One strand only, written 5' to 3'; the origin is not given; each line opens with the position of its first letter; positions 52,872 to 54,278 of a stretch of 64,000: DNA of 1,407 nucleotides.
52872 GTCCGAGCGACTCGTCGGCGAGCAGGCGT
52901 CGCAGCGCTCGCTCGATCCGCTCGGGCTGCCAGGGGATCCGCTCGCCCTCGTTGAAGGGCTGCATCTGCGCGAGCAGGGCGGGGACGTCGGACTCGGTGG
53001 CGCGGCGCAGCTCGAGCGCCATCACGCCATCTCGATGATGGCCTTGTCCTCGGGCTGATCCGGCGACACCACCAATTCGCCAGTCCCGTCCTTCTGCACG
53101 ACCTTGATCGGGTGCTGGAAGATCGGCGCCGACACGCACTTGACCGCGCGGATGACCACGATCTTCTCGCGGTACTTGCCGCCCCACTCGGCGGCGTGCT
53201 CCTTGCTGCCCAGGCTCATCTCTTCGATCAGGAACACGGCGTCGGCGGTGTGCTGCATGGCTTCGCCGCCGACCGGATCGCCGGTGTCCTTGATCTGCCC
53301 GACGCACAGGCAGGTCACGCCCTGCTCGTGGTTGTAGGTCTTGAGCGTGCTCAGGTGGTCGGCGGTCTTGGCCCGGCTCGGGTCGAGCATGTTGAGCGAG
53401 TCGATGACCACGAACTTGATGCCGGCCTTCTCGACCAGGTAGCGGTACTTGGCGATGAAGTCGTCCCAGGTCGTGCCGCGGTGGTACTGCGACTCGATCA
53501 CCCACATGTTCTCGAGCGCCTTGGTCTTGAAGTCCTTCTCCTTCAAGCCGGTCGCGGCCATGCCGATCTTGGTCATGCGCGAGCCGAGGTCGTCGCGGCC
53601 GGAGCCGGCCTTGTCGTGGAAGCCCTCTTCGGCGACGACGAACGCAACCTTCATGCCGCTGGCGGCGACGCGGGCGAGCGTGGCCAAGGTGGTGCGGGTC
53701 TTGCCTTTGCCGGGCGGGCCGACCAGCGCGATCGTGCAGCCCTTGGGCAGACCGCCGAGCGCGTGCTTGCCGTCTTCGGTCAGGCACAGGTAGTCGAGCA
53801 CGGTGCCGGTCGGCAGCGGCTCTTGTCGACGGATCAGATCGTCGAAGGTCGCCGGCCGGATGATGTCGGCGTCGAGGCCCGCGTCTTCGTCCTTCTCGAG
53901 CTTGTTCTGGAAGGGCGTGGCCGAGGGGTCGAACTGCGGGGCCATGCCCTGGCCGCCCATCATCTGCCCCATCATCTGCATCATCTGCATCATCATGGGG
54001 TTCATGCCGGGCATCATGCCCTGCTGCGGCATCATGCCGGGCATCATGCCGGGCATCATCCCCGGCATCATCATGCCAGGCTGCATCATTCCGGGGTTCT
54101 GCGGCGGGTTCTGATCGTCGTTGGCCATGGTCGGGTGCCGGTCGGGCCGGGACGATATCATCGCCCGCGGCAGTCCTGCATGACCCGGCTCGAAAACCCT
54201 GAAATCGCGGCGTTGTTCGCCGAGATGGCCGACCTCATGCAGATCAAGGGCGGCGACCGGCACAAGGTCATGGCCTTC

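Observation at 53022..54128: KaiC/RecA-like ATPase with a Met/Pro/Gly/Gln-rich (PGMM)n N-terminal segment, coupled to a GNAT acetyltransferase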

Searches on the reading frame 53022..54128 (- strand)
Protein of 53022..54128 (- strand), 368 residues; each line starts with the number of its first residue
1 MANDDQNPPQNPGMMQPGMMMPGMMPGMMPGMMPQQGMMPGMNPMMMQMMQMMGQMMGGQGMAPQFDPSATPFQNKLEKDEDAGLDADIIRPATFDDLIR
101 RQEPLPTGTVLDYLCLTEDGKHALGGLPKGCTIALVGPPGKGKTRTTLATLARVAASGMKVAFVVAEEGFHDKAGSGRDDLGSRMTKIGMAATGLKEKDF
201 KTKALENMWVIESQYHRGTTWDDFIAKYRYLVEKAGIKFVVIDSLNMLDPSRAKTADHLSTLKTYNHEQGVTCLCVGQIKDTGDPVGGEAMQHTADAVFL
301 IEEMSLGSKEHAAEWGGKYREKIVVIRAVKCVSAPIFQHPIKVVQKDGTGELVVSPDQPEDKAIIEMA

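Call 6: search_protein_families(library=pfam, proteins=[window:53022-54128:-], max_evalue=0.01)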
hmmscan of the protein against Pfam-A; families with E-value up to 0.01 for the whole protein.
window:53022-54128:- (368 aa): 5 families
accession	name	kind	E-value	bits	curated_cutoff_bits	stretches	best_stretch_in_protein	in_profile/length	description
PF06745.19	ATPase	-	4e-13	49.7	26.6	1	117-306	13-192/231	KaiC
PF13481.12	AAA_25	-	1.4e-06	28.5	27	1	124-247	26-154/195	AAA domain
PF00154.27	RecA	-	5.5e-06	26.5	27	1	122-170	44-92/262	recA bacterial DNA recombination protein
PF13479.12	AAA_24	-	0.00074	19.9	27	1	131-248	3-76/195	AAA domain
PF03796.21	DnaB_C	-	0.0012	18.7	27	1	123-279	12-178/255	DnaB-like helicase C terminal domain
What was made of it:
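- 53022..54128 (-): CDS of the Met-headed single-domain KaiC/RecA-fold ATPase (368 aa plus stop). Call 6: PF06745, E 4e-13.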

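Call 7: search_protein_families(library=ncbifam, proteins=[window:53022-54128:-], max_evalue=0.01)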
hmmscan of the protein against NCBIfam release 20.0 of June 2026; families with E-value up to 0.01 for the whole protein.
window:53022-54128:- (368 aa): 13 families
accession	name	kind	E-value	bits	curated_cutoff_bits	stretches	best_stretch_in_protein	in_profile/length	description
TIGR03881.1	KaiC_arch_4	hypoth_equivalog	1.9e-07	31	247.8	1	124-304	15-191/231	KaiC domain-containing protein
TIGR02237.1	recomb_radB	equivalog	3.9e-07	30.2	172.4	1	124-308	6-183/210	DNA repair and recombination protein RadB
TIGR03878.1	thermo_KaiC_2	hypoth_equivalog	7.7e-06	25.4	232.2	1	121-331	27-232/259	KaiC domain-containing protein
TIGR02012.1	tigrfam_recA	equivalog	1.6e-05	24.4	325.3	1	119-171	44-96/321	recombinase RecA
NF004629.0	PRK05973.1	equivalog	8.7e-05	21.6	156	1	128-281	62-194/237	DNA helicase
TIGR00416.1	sms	equivalog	0.00013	20.8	403.05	1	125-302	89-244/454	DNA repair protein RadA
NF007072.0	PRK09519.1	equivalog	0.00045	18.7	1024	1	119-170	49-100/790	intein-containing recombinase RecA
TIGR03499.1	FlhF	equivalog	0.00069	19.7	174.15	1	129-164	197-234/286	flagellar biosynthesis GTPase FlhF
NF006861.0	PRK09361.1-1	equivalog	0.0015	18.1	278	1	125-167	18-60/235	DNA repair and recombination protein RadB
TIGR03877.1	thermo_KaiC_1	hypoth_equivalog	0.0023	17.5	307.25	0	223-301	114-193/238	KaiC domain-containing protein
NF006799.0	PRK09302.1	equivalog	0.0023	16.5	408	1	124-281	25-178/515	circadian clock protein KaiC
TIGR03880.1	KaiC_arch_3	hypoth_equivalog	0.0031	17.1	249.45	0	125-277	11-151/224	KaiC domain-containing protein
NF038214.1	IS21_help_AAA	equivalog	0.0056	16.4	200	0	131-168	91-128/232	IS21-like element helper ATPase IstB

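Call 8: find_homologous_proteins(query=window:53025-54128:-, max_evalue=0.00001)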
Query window:53025-54128:- (368 aa): 515 proteins with E <= 0.00001 among 6239 candidates; the best 120 are listed.
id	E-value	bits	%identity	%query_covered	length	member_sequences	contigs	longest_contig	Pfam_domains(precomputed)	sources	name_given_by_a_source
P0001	1.6e-213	727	89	83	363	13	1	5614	PF06745.20,PF00154.28,PF13481.13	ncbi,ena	-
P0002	1.2e-197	674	85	90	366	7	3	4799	PF06745.20,PF00154.28,PF13481.13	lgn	-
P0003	4.2e-196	669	86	82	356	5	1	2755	PF06745.20,PF00154.28,PF13481.13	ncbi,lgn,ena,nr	ncbi:MAG: AAA family ATPase [Myxococcales bacterium]|nr:AAA family ATPase [Myxococcales bacterium]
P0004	4.1e-195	666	81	92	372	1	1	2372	PF06745.20,PF13481.13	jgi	jgi:KaiC/GvpD/RAD55 family RecA-like ATPase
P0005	1.3e-194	664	73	100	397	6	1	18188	PF06745.20,PF00154.28,PF13481.13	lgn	-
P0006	3.2e-194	663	84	83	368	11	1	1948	PF06745.20,PF00154.28,PF13481.13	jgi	jgi:KaiC/GvpD/RAD55 family RecA-like ATPase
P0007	1.0e-191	655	84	83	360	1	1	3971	PF06745.20,PF00154.28,PF13481.13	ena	-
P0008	6.4e-191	652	82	85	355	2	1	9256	PF06745.20,PF13481.13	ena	-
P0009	4.7e-189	646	83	84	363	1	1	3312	PF06745.20,PF00154.28,PF13481.13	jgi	jgi:KaiC/GvpD/RAD55 family RecA-like ATPase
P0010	4.4e-186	636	82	83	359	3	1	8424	PF06745.20,PF00154.28,PF13481.13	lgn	-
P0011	5.8e-185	633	77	100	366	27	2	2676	PF06745.20,PF00154.28,PF13481.13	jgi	jgi:KaiC/GvpD/RAD55 family RecA-like ATPase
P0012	8.5e-185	632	72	100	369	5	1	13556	PF06745.20,PF00154.28,PF13481.13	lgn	-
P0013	2.4e-182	624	78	100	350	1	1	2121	PF06745.20,PF00154.28,PF13481.13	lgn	-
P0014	9.4e-179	612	75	100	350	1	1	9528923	PF06745.20,PF00154.28,PF13481.13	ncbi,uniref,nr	ncbi:AAA family ATPase [Pseudenhygromyxa sp. WMMC2535]|uniref:ATPase domain-containing protein n=1 T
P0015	2.1e-178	611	84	83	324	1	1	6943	PF06745.20,PF00154.28,PF13481.13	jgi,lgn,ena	-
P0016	6.0e-156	537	71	83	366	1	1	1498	PF06745.20,PF00154.28,PF13481.13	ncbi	-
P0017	4.0e-155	534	72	83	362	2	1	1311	PF06745.20,PF00154.28,PF13481.13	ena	-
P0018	8.3e-155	533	68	82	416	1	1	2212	PF06745.20,PF13481.13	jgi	jgi:KaiC/GvpD/RAD55 family RecA-like ATPase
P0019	1.7e-154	532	69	81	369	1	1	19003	PF06745.20,PF00154.28,PF13481.13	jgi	jgi:RecA/RadA recombinase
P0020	2.3e-154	532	69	83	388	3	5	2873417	PF06745.20,PF13481.13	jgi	jgi:KaiC/GvpD/RAD55 family RecA-like ATPase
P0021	3.1e-154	532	69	81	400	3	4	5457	PF06745.20,PF13481.13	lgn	-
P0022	3.8e-154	531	65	99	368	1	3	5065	PF06745.20,PF13481.13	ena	-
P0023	5.5e-154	531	71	82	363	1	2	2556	PF06745.20,PF00154.28,PF13481.13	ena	-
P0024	1.0e-153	530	73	77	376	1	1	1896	PF06745.20,PF00154.28,PF13481.13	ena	-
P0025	4.1e-153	528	66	96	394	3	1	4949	PF06745.20,PF13481.13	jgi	jgi:KaiC/GvpD/RAD55 family RecA-like ATPase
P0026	1.3e-152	526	69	81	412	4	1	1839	PF06745.20,PF13481.13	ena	-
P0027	7.4e-152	524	69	93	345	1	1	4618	PF06745.20,PF00154.28,PF13481.13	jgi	jgi:KaiC/GvpD/RAD55 family RecA-like ATPase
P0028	9.9e-152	523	71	82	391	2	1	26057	PF06745.20,PF00154.28,PF13481.13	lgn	-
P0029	1.5e-151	523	68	82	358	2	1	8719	PF06745.20,PF00154.28,PF13481.13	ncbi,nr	ncbi:MAG: AAA family ATPase [Polyangiaceae bacterium]|nr:AAA family ATPase [Polyangiaceae bacterium]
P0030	2.7e-151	522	65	98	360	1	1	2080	PF06745.20,PF00154.28,PF13481.13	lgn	-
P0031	3.3e-151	522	65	98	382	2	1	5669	PF06745.20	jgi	jgi:KaiC/GvpD/RAD55 family RecA-like ATPase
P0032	5.1e-151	521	68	93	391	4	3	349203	PF06745.20,PF00154.28,PF13481.13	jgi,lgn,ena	-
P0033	7.1e-151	520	67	84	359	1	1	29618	PF06745.20,PF00154.28,PF13481.13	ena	-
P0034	1.1e-150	520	70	83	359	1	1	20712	PF06745.20,PF00154.28,PF13481.13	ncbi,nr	ncbi:MAG: AAA family ATPase [Myxococcales bacterium]|nr:AAA family ATPase [Myxococcales bacterium]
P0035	1.3e-150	520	71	82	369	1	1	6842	PF06745.20,PF00154.28,PF13481.13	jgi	jgi:KaiC/GvpD/RAD55 family RecA-like ATPase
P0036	2.7e-150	519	73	80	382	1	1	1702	PF06745.20,PF13481.13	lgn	-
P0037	3.6e-150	518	68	94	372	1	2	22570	PF06745.20,PF00154.28,PF13481.13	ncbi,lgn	ncbi:MAG: RAD55 family ATPase [Planctomycetota bacterium]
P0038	4.3e-150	518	68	82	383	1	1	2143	PF06745.20,PF00154.28,PF13481.13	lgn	-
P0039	4.6e-150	518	65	99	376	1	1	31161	PF06745.20,PF13481.13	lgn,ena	-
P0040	6.6e-150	517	68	85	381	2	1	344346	PF06745.20,PF13481.13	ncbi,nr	ncbi:MAG: AAA family ATPase [Alphaproteobacteria bacterium]|nr:AAA family ATPase [Alphaproteobacteri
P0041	1.6e-149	516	69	81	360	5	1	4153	PF06745.20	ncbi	-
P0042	1.7e-149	516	68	81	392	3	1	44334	PF06745.20,PF13481.13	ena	-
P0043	3.5e-149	515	67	82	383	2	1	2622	PF06745.20,PF00154.28,PF13481.13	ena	-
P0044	1.2e-148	513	63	98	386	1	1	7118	PF06745.20,PF00154.28,PF13481.13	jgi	jgi:KaiC/GvpD/RAD55 family RecA-like ATPase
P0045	1.4e-148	513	69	82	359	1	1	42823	PF06745.20,PF00154.28,PF13481.13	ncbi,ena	-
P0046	1.8e-148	513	65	100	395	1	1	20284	PF06745.20,PF00154.28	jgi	jgi:KaiC/GvpD/RAD55 family RecA-like ATPase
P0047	2.0e-148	512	68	82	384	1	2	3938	PF06745.20,PF00154.28,PF13481.13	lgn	-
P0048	2.6e-148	512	65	96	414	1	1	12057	PF06745.20,PF13481.13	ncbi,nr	ncbi:MAG: AAA family ATPase [Deltaproteobacteria bacterium]|nr:AAA family ATPase [Deltaproteobacteri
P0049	2.7e-148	512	67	91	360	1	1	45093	PF06745.20,PF13481.13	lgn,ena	-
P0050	4.2e-148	511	67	81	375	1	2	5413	PF06745.20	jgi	jgi:KaiC/GvpD/RAD55 family RecA-like ATPase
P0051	4.4e-148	511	65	97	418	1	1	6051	PF06745.20,PF13481.13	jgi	jgi:KaiC/GvpD/RAD55 family RecA-like ATPase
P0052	4.6e-148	511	65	91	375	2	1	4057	PF06745.20,PF13481.13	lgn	-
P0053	5.2e-148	511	66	82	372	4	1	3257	PF06745.20,PF13481.13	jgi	jgi:KaiC/GvpD/RAD55 family RecA-like ATPase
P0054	8.0e-148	510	66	95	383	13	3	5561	PF06745.20,PF00154.28,PF13481.13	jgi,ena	-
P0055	1.3e-147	510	68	82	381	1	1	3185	PF06745.20,PF13481.13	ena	-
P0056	1.5e-147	510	65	90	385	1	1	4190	PF06745.20,PF13481.13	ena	-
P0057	1.7e-147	509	70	80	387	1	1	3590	PF06745.20,PF13481.13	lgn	-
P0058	2.9e-147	509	65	83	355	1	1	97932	PF06745.20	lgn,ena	-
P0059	4.2e-147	508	70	81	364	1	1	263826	PF02572.22,PF06745.20,PF00154.28,PF13481.13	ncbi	ncbi:MAG: ATPase domain-containing protein [Myxococcota bacterium]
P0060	4.3e-147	508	71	80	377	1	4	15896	PF06745.20,PF13481.13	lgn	-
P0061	5.3e-147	508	68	80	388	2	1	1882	PF06745.20,PF13481.13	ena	-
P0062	5.9e-147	508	63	95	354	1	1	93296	PF06745.20,PF13481.13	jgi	jgi:KaiC/GvpD/RAD55 family RecA-like ATPase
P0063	6.5e-147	507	72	82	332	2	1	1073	PF06745.20,PF00154.28,PF13481.13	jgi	jgi:KaiC/GvpD/RAD55 family RecA-like ATPase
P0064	8.5e-147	507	64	96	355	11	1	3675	PF06745.20,PF13481.13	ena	-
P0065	8.7e-147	507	67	92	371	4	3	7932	PF06745.20,PF13481.13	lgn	-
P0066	1.1e-146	507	59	96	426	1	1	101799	PF06745.20,PF13481.13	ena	-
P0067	1.2e-146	507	66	91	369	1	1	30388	PF06745.20,PF00154.28,PF13481.13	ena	-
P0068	1.6e-146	506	69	84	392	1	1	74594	PF06745.20,PF00154.28,PF13481.13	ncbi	ncbi:MAG: ATPase domain-containing protein [Myxococcota bacterium]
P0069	3.8e-146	505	64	96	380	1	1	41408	PF06745.20,PF00154.28,PF13481.13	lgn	-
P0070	4.4e-146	505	70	81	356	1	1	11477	PF06745.20,PF00154.28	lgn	-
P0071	5.5e-146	504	68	81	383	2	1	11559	PF06745.20,PF13481.13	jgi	-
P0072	8.1e-146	504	62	99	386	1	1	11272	PF06745.20,PF00154.28,PF13481.13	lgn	-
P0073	8.2e-146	504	63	97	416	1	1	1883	PF06745.20,PF00154.28,PF13481.13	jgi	jgi:KaiC/GvpD/RAD55 family RecA-like ATPase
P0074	9.0e-146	504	66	82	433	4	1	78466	PF06745.20,PF13481.13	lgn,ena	-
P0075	1.0e-145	504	65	98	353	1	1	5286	PF06745.20,PF00154.28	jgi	jgi:RecA/RadA recombinase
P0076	1.2e-145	503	65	93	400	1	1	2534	PF06745.20,PF00154.28,PF13481.13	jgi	jgi:KaiC/GvpD/RAD55 family RecA-like ATPase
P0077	1.4e-145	503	67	81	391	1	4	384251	PF06745.20,PF13481.13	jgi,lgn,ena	-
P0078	1.5e-145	503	65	96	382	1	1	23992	PF06745.20,PF13481.13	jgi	jgi:KaiC/GvpD/RAD55 family RecA-like ATPase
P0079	1.7e-145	503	65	82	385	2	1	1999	PF06745.20,PF13481.13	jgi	jgi:KaiC/GvpD/RAD55 family RecA-like ATPase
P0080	2.5e-145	502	66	81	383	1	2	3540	PF06745.20,PF00154.28,PF13481.13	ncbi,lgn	-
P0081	2.8e-145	502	66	95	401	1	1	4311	PF06745.20,PF00154.28,PF13481.13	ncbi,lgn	-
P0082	4.2e-145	502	65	91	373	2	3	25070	PF06745.20,PF13481.13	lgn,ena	-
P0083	6.7e-145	501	66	81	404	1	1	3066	PF06745.20,PF00154.28,PF13481.13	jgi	jgi:KaiC/GvpD/RAD55 family RecA-like ATPase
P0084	8.1e-145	501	67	81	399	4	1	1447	PF06745.20,PF13481.13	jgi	jgi:KaiC/GvpD/RAD55 family RecA-like ATPase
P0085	8.9e-145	500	67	82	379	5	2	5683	PF06745.20,PF13481.13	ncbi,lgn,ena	-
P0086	9.5e-145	500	64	96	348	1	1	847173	PF06745.20,PF13481.13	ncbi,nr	ncbi:MAG: AAA family ATPase [Deltaproteobacteria bacterium]|nr:AAA family ATPase [Deltaproteobacteri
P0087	1.0e-144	500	69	81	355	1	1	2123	PF06745.20,PF00154.28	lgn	-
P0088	1.1e-144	500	66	89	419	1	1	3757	PF06745.20,PF00154.28,PF13481.13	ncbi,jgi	ncbi:MAG: RAD55 family ATPase [Planctomycetota bacterium]|jgi:KaiC/GvpD/RAD55 family RecA-like ATPas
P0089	1.2e-144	500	67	81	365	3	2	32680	PF06745.20,PF00154.28,PF13481.13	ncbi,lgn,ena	-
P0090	1.4e-144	500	68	81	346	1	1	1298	PF06745.20,PF13481.13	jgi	jgi:KaiC/GvpD/RAD55 family RecA-like ATPase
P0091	1.5e-144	500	67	94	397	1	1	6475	PF06745.20,PF13481.13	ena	-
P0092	1.5e-144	500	69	80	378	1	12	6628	PF06745.20,PF13481.13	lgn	-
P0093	1.5e-144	500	69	82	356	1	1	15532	PF06745.20,PF00154.28,PF13481.13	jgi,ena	-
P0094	2.1e-144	499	64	90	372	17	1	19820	PF06745.20,PF13481.13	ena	-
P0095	2.3e-144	499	65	93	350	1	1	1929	PF06745.20,PF00154.28,PF13481.13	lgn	-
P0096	2.3e-144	499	64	98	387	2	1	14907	PF06745.20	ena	-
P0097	2.9e-144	499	65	93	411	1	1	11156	PF06745.20,PF00154.28,PF13481.13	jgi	jgi:KaiC/GvpD/RAD55 family RecA-like ATPase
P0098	3.0e-144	499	63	96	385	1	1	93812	PF06745.20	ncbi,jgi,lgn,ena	-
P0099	3.1e-144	499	63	95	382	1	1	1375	PF06745.20,PF00154.28,PF13481.13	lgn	-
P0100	3.3e-144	499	63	93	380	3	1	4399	PF06745.20,PF13481.13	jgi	-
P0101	4.0e-144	498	65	88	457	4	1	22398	PF06745.20,PF13481.13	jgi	jgi:KaiC/GvpD/RAD55 family RecA-like ATPase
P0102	5.3e-144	498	69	82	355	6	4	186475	PF06745.20,PF00154.28,PF13481.13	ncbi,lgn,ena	-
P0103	5.9e-144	498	65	95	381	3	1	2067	PF06745.20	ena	-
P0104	6.1e-144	498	69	80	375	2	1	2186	PF06745.20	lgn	-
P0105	6.4e-144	498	67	82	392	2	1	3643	PF06745.20,PF13481.13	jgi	jgi:KaiC/GvpD/RAD55 family RecA-like ATPase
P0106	7.9e-144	497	65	94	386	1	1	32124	PF06745.20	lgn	-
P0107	7.9e-144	497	67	81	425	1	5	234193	PF06745.20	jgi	jgi:KaiC/GvpD/RAD55 family RecA-like ATPase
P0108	1.0e-143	497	68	80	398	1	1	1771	PF06745.20,PF13481.13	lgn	-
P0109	1.2e-143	497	68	82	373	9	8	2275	PF06745.20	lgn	-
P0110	1.3e-143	497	63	88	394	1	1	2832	PF06745.20,PF13481.13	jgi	jgi:KaiC/GvpD/RAD55 family RecA-like ATPase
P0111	1.3e-143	497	67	92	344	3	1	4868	PF06745.20,PF00154.28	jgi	jgi:KaiC/GvpD/RAD55 family RecA-like ATPase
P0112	1.3e-143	497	68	81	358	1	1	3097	PF06745.20,PF13481.13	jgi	jgi:KaiC/GvpD/RAD55 family RecA-like ATPase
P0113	1.3e-143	497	65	93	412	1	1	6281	PF06745.20,PF13481.13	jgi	-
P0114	1.4e-143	497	63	95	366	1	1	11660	PF06745.20,PF00154.28,PF13481.13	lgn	-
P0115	1.4e-143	496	67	81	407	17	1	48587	PF06745.20,PF13481.13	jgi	jgi:KaiC/GvpD/RAD55 family RecA-like ATPase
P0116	1.6e-143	496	65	94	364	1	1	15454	PF06745.20,PF00154.28,PF13481.13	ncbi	-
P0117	1.9e-143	496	69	80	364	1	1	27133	PF06745.20,PF13481.13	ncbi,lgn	-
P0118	2.3e-143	496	62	97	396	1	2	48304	PF06745.20,PF13481.13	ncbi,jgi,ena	jgi:KaiC/GvpD/RAD55 family RecA-like ATPase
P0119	2.5e-143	496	61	96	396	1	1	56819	PF06745.20,PF13481.13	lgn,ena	-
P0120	2.6e-143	496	61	97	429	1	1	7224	PF06745.20,PF13481.13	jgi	-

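Call 12: find_related_loci(query=A1, collection=genome_contigs, flank=8000)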
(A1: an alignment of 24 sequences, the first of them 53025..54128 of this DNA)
Query A1 (368 aa) in genome_contigs; peptide patterns used: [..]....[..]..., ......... (x = any residue, [..] = any of these).
164 stretches matched a pattern; 143 encode a relative of the query (tblastn E <= 1e-3); the best 80 are kept; 80 distinct loci.
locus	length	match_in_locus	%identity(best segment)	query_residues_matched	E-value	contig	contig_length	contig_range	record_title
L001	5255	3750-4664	94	63-367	0e+0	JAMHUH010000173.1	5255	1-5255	MAG: Nannocystaceae bacterium isolate ST_AS_metabat.41 k201_936069, whole genome shotgun sequence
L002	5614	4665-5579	89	63-367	0e+0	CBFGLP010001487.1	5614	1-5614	MAG TPA_asm: uncultured Myxococcales bacterium isolate SRR25737861_metabat2_1 genome assembly, contig: ERZ27251247.78494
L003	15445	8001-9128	76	1-368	0e+0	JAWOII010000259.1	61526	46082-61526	MAG: Enhygromyxa sp. isolate CWP5-2.bin.157 k191_3818894, whole genome shotgun sequence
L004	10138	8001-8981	85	41-367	0e+0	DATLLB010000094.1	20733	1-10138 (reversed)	MAG TPA_asm: Enhygromyxa sp. isolate SMAG_U13737 k141_918097, whole genome shotgun sequence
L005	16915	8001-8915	85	64-368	4e-177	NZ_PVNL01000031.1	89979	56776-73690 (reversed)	Enhygromyxa salina strain SWB007 ENSA7_contig000031, whole genome shotgun sequence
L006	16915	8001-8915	84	64-368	7e-177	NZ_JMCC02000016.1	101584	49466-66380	Enhygromyxa salina strain DSM 15201 ES-Contig_16, whole genome shotgun sequence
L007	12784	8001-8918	84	63-368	9e-177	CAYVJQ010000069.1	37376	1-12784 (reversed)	MAG TPA_asm: uncultured Nannocystaceae bacterium isolate binchicken_co67_24 genome assembly, contig: NODE_1000_length_37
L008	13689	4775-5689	84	63-367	1e-176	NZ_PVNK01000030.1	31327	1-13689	Enhygromyxa salina strain SWB005 ENSA5_contig000030, whole genome shotgun sequence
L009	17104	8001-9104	72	1-367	6e-171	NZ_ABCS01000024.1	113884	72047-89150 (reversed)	Plesiocystis pacifica SIR-1 1103186006174, whole genome shotgun sequence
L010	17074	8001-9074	66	11-365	6e-149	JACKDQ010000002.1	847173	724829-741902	MAG: Deltaproteobacteria bacterium isolate HK-STAS-MYXO-11 HK-STAS-MYXO-11_2, whole genome shotgun sequence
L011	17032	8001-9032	68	15-360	7e-148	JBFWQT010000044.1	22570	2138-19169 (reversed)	MAG: Planctomycetota bacterium isolate CA_2019_TPBF_19 NODE_11025_length_22570_cov_4.779174_TPBF, whole genome shotgun s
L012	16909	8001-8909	72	63-361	2e-144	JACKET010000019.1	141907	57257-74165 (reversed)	MAG: Alphaproteobacteria bacterium isolate HK-STAS-MYXO-41 HK-STAS-MYXO-41_19, whole genome shotgun sequence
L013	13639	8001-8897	71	67-364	1e-143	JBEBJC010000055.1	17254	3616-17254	MAG: Myxococcota bacterium isolate SF1_9 NODE_1625_length_17254_cov_5.763976, whole genome shotgun sequence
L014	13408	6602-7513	68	64-365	2e-143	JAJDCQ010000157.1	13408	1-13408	MAG: Planctomycetota bacterium isolate OFTM393 OFTM393_156, whole genome shotgun sequence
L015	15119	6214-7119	69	67-367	3e-142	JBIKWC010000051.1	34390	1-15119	MAG: Myxococcota bacterium isolate ME2015-09-01_3300035663_group6_bin73 Rohwer_bin1503_scaffold_614_c1, whole genome sho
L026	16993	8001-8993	64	33-364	3e-138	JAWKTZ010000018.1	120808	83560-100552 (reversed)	MAG: Planctomycetaceae bacterium isolate ABC1.50 ABC1.50.fa-18, whole genome shotgun sequence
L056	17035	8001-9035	61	26-367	1e-132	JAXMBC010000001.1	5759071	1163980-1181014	MAG: Gemmatales bacterium isolate STL-PLA26 C1.125.fa-1, whole genome shotgun sequence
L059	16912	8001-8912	66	63-363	2e-132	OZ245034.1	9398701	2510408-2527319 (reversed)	MAG: Myxococcota bacterium isolate df3dd314-b992-411f-bde6-f70e75f61a8f genome assembly, chromosome: 1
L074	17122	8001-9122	56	23-360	1e-129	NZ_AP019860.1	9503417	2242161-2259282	Candidatus Uabimicrobium amorphum strain SRT547 chromosome, complete genome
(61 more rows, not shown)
